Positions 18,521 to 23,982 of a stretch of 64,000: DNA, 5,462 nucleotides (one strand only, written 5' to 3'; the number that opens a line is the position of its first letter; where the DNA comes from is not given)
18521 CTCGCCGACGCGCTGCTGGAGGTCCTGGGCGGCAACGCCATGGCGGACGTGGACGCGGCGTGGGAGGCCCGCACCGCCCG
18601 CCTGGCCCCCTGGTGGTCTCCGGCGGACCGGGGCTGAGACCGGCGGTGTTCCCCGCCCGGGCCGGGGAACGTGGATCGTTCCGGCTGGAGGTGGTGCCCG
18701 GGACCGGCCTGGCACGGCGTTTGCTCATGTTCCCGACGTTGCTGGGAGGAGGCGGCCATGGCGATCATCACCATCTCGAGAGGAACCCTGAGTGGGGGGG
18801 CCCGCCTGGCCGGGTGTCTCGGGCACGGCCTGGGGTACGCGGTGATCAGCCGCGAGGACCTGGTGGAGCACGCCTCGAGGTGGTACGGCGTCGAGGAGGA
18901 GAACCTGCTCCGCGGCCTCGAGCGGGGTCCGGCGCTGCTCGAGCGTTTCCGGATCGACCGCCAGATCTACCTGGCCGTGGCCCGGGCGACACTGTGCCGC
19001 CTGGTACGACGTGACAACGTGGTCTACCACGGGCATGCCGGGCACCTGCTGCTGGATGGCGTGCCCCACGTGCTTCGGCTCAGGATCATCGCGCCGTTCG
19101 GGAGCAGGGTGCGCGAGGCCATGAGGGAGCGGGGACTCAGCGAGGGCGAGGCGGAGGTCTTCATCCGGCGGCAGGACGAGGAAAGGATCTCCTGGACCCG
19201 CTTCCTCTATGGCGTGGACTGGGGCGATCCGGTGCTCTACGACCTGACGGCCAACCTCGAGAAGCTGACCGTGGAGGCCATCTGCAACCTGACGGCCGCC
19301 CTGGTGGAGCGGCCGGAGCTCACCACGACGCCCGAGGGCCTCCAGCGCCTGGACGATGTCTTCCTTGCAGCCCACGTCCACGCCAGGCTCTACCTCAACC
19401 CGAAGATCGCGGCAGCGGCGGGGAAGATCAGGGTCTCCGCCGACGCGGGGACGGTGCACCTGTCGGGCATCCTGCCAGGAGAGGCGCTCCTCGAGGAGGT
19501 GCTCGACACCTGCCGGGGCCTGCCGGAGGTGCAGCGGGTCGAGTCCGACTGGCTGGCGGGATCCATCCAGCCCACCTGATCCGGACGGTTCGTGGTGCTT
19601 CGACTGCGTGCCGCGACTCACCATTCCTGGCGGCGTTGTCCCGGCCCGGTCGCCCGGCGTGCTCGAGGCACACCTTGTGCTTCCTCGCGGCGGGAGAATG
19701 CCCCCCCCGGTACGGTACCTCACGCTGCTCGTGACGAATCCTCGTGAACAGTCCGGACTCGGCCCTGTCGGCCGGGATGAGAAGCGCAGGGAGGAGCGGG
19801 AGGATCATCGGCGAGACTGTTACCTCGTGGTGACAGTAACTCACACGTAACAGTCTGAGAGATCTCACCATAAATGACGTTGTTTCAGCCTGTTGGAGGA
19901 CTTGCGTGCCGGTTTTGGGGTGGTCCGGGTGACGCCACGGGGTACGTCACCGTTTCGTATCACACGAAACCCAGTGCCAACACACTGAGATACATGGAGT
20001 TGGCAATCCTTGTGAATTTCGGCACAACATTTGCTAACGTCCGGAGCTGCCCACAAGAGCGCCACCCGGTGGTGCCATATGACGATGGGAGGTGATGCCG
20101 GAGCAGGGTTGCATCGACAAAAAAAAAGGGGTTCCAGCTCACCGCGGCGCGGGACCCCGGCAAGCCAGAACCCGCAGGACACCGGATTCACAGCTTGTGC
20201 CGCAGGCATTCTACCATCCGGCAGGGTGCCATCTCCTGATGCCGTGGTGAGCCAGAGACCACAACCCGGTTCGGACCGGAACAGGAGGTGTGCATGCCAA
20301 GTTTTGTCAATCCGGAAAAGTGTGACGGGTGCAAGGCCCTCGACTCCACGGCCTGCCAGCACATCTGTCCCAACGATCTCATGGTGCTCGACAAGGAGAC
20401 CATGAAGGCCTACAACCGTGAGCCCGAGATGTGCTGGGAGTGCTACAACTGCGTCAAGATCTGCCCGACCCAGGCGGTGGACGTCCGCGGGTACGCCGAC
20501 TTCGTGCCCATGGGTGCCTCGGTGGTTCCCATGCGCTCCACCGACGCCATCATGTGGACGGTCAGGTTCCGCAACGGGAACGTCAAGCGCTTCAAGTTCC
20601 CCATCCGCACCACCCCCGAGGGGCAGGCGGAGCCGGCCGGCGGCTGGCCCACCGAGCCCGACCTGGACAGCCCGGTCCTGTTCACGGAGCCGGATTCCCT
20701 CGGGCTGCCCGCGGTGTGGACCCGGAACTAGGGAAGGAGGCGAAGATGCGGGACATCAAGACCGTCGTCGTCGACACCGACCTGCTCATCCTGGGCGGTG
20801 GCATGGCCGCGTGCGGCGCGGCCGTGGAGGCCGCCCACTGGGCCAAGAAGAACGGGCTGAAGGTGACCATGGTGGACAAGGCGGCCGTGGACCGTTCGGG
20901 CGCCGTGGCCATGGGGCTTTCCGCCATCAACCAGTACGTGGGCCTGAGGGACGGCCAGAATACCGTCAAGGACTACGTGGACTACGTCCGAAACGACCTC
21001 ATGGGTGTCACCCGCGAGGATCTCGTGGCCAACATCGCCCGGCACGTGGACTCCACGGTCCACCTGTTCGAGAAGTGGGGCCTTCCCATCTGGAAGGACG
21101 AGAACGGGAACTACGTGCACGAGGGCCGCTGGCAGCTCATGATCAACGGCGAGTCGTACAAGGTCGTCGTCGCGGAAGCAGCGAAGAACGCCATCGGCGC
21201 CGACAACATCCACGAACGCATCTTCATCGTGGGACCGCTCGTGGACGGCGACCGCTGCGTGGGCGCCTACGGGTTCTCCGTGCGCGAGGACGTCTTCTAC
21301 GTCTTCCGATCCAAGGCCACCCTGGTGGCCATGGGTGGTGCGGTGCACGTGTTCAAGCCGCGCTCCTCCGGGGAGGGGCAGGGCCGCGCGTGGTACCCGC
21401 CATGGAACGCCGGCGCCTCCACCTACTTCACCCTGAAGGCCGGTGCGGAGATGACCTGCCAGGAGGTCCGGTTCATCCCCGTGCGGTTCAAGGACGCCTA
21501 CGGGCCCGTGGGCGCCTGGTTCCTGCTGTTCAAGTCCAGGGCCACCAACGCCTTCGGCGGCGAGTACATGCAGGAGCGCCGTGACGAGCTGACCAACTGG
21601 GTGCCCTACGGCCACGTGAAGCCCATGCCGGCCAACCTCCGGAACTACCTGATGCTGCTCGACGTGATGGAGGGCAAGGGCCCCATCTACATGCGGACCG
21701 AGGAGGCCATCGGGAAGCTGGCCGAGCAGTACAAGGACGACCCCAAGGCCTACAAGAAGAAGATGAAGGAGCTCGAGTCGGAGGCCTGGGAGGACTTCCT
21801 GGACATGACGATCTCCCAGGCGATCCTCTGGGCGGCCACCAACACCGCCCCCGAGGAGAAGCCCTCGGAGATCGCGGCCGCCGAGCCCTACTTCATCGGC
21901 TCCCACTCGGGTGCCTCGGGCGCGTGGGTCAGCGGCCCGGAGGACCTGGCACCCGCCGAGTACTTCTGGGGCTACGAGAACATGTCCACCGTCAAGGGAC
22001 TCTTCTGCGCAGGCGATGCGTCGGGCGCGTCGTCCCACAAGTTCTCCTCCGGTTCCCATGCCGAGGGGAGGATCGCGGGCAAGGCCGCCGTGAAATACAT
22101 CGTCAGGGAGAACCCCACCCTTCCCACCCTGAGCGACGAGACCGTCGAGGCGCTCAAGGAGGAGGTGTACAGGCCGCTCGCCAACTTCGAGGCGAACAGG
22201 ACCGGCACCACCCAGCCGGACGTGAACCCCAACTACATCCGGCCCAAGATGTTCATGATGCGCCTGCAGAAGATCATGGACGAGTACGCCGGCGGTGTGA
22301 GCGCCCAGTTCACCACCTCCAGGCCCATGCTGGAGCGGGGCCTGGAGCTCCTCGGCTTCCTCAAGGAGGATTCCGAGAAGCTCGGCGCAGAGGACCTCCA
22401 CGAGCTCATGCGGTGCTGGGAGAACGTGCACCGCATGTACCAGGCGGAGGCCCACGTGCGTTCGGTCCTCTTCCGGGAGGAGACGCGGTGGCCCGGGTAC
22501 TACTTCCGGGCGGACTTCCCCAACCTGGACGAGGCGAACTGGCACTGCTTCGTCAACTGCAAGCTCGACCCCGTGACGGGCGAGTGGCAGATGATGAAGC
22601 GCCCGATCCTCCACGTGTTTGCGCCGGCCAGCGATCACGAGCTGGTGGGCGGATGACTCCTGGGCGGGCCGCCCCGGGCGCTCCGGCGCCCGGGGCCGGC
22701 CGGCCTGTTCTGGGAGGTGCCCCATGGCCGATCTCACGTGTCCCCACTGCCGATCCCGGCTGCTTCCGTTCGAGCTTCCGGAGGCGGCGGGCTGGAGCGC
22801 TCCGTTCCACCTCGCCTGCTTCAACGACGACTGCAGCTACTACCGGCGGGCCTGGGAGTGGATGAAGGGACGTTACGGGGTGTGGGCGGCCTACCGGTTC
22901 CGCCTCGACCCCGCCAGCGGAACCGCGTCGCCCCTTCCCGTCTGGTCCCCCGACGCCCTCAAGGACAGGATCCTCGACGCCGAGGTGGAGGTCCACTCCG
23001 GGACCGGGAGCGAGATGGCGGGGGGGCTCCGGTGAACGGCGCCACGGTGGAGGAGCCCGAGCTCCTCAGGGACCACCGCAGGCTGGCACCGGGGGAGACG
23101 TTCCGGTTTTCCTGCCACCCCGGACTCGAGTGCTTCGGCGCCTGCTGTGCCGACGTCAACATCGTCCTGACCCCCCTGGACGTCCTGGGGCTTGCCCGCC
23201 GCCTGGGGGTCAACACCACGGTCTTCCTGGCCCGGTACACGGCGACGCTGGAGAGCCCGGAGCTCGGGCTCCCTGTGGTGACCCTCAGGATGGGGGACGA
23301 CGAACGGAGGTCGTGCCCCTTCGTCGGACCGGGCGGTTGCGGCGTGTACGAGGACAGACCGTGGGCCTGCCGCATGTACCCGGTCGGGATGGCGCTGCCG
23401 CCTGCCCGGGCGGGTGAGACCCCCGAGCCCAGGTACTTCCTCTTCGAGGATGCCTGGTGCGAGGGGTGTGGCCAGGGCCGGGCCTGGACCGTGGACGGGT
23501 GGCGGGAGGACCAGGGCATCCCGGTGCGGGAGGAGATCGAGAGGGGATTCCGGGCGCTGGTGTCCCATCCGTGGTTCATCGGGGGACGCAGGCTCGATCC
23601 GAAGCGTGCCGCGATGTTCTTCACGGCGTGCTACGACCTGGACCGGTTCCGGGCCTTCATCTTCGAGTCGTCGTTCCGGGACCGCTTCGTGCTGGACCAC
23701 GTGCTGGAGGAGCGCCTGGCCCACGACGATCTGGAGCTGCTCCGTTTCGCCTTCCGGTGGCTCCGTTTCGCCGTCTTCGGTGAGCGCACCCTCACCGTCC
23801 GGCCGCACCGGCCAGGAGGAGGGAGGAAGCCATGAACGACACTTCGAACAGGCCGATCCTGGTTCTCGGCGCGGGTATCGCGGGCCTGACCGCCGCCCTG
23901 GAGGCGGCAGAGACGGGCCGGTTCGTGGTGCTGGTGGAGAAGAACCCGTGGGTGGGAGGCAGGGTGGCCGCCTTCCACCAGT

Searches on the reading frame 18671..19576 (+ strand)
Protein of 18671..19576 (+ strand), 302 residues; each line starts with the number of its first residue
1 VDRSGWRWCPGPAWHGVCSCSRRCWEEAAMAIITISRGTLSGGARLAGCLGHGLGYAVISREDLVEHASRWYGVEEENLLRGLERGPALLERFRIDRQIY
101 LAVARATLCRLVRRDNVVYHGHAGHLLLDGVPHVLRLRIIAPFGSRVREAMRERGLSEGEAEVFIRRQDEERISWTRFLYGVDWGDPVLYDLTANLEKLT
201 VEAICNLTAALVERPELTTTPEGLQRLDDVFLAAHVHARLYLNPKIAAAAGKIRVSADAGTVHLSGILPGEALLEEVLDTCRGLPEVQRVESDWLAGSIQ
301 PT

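Call 37: search_protein_families(library=pfam, proteins=[window:18671-19576:+], max_evalue=0.0001)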
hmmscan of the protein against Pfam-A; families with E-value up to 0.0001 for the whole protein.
window:18671-19576:+ (302 aa): 2 families
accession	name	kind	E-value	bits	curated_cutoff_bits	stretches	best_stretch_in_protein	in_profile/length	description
PF13189.12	Cytidylate_kin2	-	9e-30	104.6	28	1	32-196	1-174/176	Cytidylate kinase-like family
PF04972.22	BON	-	4.6e-05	24.1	27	1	232-291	5-62/69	BON domain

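Call 81: search_protein_families(library=ncbifam, proteins=[window:18671-19576:+], max_evalue=0.001)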
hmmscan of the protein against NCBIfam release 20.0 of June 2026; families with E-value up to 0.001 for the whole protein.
window:18671-19576:+ (302 aa): 1 family
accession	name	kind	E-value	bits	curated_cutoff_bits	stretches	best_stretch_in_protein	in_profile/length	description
TIGR02173.1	cyt_kin_arch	equivalog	0.00076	19.5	102.1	0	32-209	2-165/169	(d)CMP kinase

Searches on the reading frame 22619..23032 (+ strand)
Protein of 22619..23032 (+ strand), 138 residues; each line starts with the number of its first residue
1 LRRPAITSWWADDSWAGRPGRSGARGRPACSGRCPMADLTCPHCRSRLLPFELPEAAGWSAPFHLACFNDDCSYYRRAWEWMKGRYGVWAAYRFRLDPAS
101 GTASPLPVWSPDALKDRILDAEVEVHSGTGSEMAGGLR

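Call 6: search_protein_families(library=pfam, proteins=[window:22619-23032:+], max_evalue=0.01)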
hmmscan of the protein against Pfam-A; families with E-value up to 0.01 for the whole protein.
window:22619-23032:+ (138 aa): 1 family
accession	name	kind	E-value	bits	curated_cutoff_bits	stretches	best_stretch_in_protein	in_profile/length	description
PF04606.18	Ogr_Delta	-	1.2e-05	25.6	26.3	1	40-83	1-44/47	Ogr/Delta-like zinc finger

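Call 81: search_protein_families(library=ncbifam, proteins=[window:22619-23032:+], max_evalue=0.001)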
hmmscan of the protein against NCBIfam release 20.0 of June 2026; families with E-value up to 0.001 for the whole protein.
window:22619-23032:+ (138 aa): 0 families

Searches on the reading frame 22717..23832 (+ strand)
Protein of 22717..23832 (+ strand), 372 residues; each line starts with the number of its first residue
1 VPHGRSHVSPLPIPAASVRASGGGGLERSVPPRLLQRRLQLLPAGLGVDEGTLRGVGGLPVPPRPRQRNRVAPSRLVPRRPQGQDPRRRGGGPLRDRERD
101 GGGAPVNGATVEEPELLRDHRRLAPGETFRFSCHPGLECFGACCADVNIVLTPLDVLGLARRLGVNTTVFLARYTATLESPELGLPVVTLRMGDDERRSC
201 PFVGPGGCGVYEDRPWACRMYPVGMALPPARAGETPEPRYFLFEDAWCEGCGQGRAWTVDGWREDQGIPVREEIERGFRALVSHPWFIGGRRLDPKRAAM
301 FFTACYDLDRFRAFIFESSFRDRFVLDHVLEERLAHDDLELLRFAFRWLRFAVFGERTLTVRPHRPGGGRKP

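Call 6: search_protein_families(library=pfam, proteins=[window:22717-23832:+], max_evalue=0.01)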
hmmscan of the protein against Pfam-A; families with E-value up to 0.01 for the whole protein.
window:22717-23832:+ (372 aa): 1 family
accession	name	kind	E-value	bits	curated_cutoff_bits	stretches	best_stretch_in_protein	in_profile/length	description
PF03692.20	CxxCxxCC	-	8.8e-07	30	23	1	138-223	4-71/85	Putative zinc- or iron-chelating domain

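Call 81: search_protein_families(library=ncbifam, proteins=[window:22717-23832:+], max_evalue=0.001)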
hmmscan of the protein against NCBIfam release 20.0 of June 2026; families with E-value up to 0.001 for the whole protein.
window:22717-23832:+ (372 aa): 0 families
